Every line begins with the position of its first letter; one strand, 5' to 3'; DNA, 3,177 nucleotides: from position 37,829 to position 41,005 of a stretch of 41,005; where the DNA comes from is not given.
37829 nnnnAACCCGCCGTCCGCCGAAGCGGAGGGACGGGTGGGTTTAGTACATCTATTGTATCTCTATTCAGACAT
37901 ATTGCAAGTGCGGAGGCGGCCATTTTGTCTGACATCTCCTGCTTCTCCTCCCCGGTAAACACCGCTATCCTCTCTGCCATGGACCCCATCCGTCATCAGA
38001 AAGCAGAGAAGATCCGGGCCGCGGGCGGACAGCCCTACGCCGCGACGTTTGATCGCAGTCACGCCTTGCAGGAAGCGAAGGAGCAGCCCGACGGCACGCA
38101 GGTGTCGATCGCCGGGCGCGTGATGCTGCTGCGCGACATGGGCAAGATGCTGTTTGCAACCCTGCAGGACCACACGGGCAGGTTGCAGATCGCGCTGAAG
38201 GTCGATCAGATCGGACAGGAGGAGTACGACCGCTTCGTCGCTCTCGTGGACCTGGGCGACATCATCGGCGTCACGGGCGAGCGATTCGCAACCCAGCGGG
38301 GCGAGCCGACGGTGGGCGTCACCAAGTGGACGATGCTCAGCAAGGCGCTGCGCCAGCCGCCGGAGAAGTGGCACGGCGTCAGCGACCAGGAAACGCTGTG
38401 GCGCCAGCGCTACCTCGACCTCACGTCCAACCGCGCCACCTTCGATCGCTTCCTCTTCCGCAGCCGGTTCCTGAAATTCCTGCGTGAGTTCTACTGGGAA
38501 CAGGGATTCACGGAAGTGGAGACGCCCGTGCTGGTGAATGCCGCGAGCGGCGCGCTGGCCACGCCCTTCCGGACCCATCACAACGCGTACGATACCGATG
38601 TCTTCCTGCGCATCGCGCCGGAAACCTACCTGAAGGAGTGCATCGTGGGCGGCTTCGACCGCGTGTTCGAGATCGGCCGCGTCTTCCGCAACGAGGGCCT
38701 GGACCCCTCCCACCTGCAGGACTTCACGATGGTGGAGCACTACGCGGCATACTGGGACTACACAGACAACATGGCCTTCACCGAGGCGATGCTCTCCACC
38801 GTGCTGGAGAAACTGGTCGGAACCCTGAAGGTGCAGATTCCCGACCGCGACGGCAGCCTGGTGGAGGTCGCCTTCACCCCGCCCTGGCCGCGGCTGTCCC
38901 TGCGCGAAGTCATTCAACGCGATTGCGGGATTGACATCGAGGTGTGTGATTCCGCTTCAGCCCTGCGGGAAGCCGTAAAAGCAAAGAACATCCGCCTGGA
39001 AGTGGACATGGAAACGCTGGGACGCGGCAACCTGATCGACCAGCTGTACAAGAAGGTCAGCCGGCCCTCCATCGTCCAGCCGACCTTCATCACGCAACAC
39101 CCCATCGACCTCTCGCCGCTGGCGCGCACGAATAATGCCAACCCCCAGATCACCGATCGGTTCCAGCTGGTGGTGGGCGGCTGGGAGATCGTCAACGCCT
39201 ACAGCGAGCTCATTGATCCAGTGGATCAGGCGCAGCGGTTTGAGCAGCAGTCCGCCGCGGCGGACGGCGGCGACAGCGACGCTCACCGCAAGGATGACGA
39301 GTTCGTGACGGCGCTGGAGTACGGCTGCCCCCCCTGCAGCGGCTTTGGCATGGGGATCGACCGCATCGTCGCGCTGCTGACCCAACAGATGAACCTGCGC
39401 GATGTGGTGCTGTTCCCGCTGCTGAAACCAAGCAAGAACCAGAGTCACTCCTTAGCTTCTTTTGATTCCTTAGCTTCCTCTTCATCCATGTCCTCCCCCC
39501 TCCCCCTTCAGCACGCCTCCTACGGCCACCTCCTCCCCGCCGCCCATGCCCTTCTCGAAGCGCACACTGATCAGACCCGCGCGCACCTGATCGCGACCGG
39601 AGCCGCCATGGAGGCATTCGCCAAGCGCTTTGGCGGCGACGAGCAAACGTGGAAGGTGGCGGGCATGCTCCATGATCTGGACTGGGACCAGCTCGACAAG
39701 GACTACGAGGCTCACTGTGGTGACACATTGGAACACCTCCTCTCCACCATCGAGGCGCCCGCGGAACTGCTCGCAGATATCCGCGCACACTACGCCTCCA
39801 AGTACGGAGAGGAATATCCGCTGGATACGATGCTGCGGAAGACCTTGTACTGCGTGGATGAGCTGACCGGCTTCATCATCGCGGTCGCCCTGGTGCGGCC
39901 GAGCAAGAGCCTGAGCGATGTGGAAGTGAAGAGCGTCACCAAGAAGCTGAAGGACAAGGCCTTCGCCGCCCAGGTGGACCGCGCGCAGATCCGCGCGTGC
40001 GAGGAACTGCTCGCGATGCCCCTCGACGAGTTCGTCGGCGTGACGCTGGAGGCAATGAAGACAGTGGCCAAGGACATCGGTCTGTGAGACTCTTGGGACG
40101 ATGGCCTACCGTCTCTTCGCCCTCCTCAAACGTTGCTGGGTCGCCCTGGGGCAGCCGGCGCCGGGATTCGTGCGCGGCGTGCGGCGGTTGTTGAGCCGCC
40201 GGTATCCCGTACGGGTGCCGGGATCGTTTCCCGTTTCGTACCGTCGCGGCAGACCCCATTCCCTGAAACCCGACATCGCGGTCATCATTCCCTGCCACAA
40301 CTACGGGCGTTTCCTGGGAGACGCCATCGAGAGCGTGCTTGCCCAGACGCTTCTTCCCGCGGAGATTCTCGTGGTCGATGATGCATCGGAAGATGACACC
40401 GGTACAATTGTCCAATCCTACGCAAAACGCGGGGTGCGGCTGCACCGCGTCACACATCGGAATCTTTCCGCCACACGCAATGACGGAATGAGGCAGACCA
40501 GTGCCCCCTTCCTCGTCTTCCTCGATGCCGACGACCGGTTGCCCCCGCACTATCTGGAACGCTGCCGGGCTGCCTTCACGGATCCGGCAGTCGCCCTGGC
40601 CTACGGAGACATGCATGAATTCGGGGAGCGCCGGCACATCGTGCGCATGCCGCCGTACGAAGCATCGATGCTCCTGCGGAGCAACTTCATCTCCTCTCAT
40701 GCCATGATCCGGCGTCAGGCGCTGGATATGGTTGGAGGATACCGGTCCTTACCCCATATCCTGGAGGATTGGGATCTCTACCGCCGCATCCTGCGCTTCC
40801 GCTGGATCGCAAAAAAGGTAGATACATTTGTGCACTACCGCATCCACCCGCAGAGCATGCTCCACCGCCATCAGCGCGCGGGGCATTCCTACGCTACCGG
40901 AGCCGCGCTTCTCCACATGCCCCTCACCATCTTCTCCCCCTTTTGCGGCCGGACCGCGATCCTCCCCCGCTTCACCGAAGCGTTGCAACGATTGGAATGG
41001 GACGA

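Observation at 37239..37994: Perfect 33-bp direct repeat duplicates the lysS core promoter, ATG and first five codons around an inserted NYN-RNase gene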

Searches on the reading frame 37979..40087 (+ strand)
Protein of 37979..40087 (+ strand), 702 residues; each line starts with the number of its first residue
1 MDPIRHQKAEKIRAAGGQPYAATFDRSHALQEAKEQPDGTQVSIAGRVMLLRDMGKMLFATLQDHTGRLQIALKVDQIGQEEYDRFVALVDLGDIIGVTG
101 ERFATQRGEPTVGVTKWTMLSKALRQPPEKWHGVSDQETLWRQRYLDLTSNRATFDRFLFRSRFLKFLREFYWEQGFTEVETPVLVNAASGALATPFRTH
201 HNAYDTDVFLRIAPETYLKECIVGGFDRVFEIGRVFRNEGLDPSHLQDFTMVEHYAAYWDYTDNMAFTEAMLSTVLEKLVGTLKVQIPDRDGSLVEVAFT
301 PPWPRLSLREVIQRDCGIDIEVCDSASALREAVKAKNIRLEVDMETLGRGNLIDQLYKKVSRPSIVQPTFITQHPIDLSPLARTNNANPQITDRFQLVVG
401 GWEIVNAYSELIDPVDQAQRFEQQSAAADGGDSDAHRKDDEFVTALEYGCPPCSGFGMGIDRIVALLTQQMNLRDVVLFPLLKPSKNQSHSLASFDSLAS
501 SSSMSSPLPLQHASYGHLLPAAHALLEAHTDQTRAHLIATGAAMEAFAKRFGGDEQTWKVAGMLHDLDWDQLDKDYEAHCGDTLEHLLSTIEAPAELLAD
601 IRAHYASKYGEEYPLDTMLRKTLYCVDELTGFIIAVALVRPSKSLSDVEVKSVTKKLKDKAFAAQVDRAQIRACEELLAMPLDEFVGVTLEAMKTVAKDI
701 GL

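Call 5: search_protein_families(library=pfam, proteins=[window:37979-40087:+], max_evalue=0.01)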
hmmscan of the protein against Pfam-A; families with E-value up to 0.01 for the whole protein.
window:37979-40087:+ (702 aa): 3 families
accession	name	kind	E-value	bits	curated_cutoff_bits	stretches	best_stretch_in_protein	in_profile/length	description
PF00152.25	tRNA-synt_2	-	2.1e-78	264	25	1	137-481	2-306/308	tRNA synthetases class II (D, K and N)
PF01336.31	tRNA_anti-codon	-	9.4e-16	58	27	1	42-120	1-75/75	OB-fold nucleic acid binding domain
PF01409.25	tRNA-synt_2d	-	2.6e-06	27.6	19.8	1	228-285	104-160/246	tRNA synthetases class II core domain (F)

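Call 9: find_related_loci(query=window:37979-40087:+, collection=genome_contigs, flank=4000)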
Query window:37979-40087:+ (702 aa) in genome_contigs; peptide patterns used: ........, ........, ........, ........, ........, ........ (x = any residue, [..] = any of these).
302 stretches matched a pattern; 258 encode a relative of the query (tblastn E <= 1e-3); the best 80 are kept; 80 distinct loci.
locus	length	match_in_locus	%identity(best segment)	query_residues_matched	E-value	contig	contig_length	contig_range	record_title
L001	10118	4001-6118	76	1-702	0e+0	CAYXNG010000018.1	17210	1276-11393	MAG TPA_asm: uncultured Candidatus Peribacteria bacterium isolate SRP329715_co2_371 genome assembly, contig: NODE_6399_l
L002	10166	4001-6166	74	1-702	0e+0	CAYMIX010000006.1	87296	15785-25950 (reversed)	MAG TPA_asm: uncultured Candidatus Peribacteria bacterium isolate SRP342105_co1_435 genome assembly, contig: NODE_323_le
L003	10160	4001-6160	75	1-702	0e+0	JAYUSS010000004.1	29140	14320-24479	MAG: Candidatus Peregrinibacteria bacterium isolate GL117_UP_metabinner_13 GL117_UP_metabinner_13_3, whole genome shotgu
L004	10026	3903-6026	74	1-702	0e+0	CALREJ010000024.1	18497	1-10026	MAG: Candidatus Peribacteria bacterium isolate LH-05nov19-122 genome assembly, contig: LH-05nov19-C6504, whole genome sh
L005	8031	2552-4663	75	1-702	0e+0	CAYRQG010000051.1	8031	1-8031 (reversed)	MAG TPA_asm: uncultured Candidatus Peribacteria bacterium isolate SRP278252_co2_356 genome assembly, contig: NODE_19100_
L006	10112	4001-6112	74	1-702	0e+0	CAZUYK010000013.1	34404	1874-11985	MAG TPA_asm: uncultured Candidatus Peribacteria bacterium isolate SRP278252_co2_847 genome assembly, contig: NODE_2457_l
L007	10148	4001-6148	73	1-702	0e+0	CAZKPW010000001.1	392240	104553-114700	MAG TPA_asm: uncultured Candidatus Peribacteria bacterium isolate SRP342105_co1_487 genome assembly, contig: NODE_11_len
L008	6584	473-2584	73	1-702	0e+0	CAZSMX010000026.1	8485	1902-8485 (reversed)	MAG TPA_asm: uncultured Candidatus Peribacteria bacterium isolate SRP192515_co2_139 genome assembly, contig: NODE_7283_l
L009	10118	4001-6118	73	1-702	0e+0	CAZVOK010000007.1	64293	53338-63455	MAG TPA_asm: uncultured Candidatus Peribacteria bacterium isolate binchicken_co105_403 genome assembly, contig: NODE_488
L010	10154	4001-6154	72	1-702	0e+0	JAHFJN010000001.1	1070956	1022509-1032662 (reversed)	MAG: Candidatus Peribacteria bacterium isolate nzgw387 NODE_1_length_1070957_cov_9.974966, whole genome shotgun sequence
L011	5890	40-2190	71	1-702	0e+0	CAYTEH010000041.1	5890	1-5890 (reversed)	MAG TPA_asm: uncultured Candidatus Peribacteria bacterium isolate binchicken_co105_446 genome assembly, contig: NODE_182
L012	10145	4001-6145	71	1-702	0e+0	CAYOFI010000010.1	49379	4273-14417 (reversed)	MAG TPA_asm: uncultured Candidatus Peribacteria bacterium isolate SRP278252_co2_829 genome assembly, contig: NODE_1161_l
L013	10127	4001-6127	71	1-702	0e+0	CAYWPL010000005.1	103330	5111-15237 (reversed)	MAG TPA_asm: uncultured Candidatus Peribacteria bacterium isolate SRP192515_co2_160 genome assembly, contig: NODE_110_le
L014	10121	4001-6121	72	4-702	0e+0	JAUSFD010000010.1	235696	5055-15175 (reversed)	MAG: Candidatus Peregrinibacteria bacterium isolate E14_maxbin.275 E14_k141_507205, whole genome shotgun sequence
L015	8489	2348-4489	72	1-702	0e+0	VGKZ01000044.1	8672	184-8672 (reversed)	MAG: Candidatus Peregrinibacteria bacterium isolate K_DeepCast_65m_m2_238 K_DeepCast_65m_m2_238_Ga0194128_10014125, whol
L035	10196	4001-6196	69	1-702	0e+0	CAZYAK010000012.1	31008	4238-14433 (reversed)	MAG TPA_asm: uncultured Candidatus Peribacteria bacterium isolate binchicken_co105_114 genome assembly, contig: NODE_179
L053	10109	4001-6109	71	1-702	0e+0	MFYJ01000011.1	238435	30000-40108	MAG: Candidatus Peribacteria bacterium RIFOXYB1_FULL_54_35 rifoxyb1_full_scaffold_46, whole genome shotgun sequence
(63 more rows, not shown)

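Call 32: search_protein_families(library=pfam, proteins=[L003:2234-3847:-, L035:3425-4000:-, L053:1259-1801:-], max_evalue=0.01)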
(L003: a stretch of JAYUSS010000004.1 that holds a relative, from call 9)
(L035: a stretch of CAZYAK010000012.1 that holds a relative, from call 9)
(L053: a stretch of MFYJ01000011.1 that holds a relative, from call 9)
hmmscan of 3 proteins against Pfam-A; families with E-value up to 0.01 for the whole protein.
L003:2234-3847:- (537 aa): 4 families
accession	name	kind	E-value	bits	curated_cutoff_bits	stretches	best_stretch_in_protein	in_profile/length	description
PF13462.12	Thioredoxin_4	-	1.4e-22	81.1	23.2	1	360-507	5-145/165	Thioredoxin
PF01323.26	DSBA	-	2.4e-12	47.5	25.6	1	448-531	113-190/191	DSBA-like thioredoxin domain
PF13098.12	Thioredoxin_2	-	4.8e-06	27.3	27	1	370-531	7-104/104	Thioredoxin-like domain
PF13743.12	Thioredoxin_5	-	1.7e-05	25.1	27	1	417-509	72-165/186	Thioredoxin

L035:3425-4000:- (191 aa): 1 family
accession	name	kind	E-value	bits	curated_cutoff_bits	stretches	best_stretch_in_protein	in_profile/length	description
PF05003.17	DUF668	-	0.0099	16.7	24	0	54-84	28-58/89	Protein of unknown function (DUF668)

L053:1259-1801:- (180 aa): 3 families
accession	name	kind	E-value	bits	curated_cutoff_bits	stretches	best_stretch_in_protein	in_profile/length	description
PF01467.32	CTP_transf_like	-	3.8e-11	43.7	21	1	60-128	1-71/133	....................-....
PF08218.17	Citrate_ly_lig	-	0.00018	21.7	20.9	0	66-123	9-63/182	Citrate lyase ligase C-terminal domain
PF05636.17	HIGH_NTase1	-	0.00025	20.9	27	0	61-90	6-37/402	HIGH Nucleotidyl Transferase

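Call 35: find_homologous_proteins(query=window:37979-40084:+, max_evalue=1e-100)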
Query window:37979-40084:+ (702 aa): 7074 proteins with E <= 1e-100 among 8000 candidates; the best 120 are listed.
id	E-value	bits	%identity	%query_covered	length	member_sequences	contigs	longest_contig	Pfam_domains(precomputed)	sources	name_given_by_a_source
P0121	0.0e+0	1604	100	100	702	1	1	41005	PF01409.26,PF01336.32,PF00152.26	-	-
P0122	0.0e+0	1253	76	100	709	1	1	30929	PF01409.26,PF01336.32,PF00152.26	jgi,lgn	-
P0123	0.0e+0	1249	76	100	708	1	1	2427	PF01409.26,PF01336.32,PF00152.26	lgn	-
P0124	0.0e+0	1246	76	100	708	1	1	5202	PF01336.32,PF00152.26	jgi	-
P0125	0.0e+0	1245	76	100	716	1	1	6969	PF01409.26,PF01336.32,PF00152.26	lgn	-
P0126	0.0e+0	1244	76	100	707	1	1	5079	PF01409.26,PF01336.32,PF00152.26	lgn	-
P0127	0.0e+0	1242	76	100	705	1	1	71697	PF01336.32,PF00152.26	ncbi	-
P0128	0.0e+0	1241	76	100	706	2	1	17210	PF01409.26,PF01336.32,PF00152.26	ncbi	-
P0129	0.0e+0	1241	76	100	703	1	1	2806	PF01336.32,PF00152.26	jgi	jgi:lysyl-tRNA synthetase, class II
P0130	0.0e+0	1236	75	100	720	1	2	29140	PF01336.32,PF00152.26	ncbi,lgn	-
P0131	0.0e+0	1236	74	100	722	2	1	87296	PF01336.32,PF00152.26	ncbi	-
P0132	0.0e+0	1236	75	100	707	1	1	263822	PF01409.26,PF01336.32,PF00152.26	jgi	-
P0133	0.0e+0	1236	75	100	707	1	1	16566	PF01409.26,PF01336.32,PF00152.26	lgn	-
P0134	0.0e+0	1234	75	100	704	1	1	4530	PF01409.26,PF01336.32,PF00152.26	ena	-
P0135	0.0e+0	1233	76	100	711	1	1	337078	PF01336.32,PF00152.26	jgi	jgi:lysyl-tRNA synthetase, class II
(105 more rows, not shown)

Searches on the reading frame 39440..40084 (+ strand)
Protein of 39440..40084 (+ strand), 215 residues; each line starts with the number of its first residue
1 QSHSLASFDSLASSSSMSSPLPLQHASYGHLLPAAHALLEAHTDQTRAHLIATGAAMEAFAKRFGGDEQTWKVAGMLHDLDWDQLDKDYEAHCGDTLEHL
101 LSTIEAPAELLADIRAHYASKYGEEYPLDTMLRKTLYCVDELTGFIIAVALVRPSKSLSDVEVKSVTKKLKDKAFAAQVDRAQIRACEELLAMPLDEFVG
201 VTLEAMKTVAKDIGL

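Call 64: search_protein_families(library=ncbifam, proteins=[window:39440-40084:+], max_evalue=1)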
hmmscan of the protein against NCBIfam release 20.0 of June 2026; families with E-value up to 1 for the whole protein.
window:39440-40084:+ (215 aa): 1 family
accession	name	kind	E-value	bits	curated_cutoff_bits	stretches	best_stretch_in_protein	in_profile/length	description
TIGR00277.1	HDIG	domain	0.00045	20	27.6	1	45-83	4-42/84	HDIG domain-containing metalloprotein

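Call 65: search_solved_structures(query=window:39440-40084:+, max_evalue=1)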
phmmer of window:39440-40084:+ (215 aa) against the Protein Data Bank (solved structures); distinct sequences matched with E-value up to 1: 0.

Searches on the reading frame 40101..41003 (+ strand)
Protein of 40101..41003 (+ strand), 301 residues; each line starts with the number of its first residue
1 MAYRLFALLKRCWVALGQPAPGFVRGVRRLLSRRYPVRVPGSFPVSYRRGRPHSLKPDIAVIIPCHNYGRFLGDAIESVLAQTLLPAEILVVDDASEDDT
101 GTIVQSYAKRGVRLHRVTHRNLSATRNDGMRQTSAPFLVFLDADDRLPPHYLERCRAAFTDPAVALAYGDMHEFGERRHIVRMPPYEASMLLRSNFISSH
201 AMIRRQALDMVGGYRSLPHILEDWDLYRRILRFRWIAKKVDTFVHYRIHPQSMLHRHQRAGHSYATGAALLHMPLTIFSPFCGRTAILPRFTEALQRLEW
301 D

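Call 52: search_protein_families(library=pfam, proteins=[window:40101-41003:+], max_evalue=0.001)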
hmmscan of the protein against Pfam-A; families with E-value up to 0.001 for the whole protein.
window:40101-41003:+ (301 aa): 5 families
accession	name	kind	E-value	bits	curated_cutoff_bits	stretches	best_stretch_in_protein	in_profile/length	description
PF00535.33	Glycos_transf_2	-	8.7e-27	94.5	23.3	1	61-185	2-130/168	Glycosyl transferase family 2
PF13641.12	Glyco_tranf_2_3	-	4.5e-12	46.9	27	1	57-233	1-197/230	Glycosyltransferase like family 2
PF10111.15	Glyco_tranf_2_2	-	6.9e-11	42.6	27.3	1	198-254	165-223/276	Glycosyltransferase like family 2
PF13632.12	Glyco_trans_2_3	-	2.8e-07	31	27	1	139-256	3-132/198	Glycosyl transferase family group 2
PF13506.12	Glyco_transf_21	-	6.4e-06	26.2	21.7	1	128-244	24-151/174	Glycosyl transferase family 21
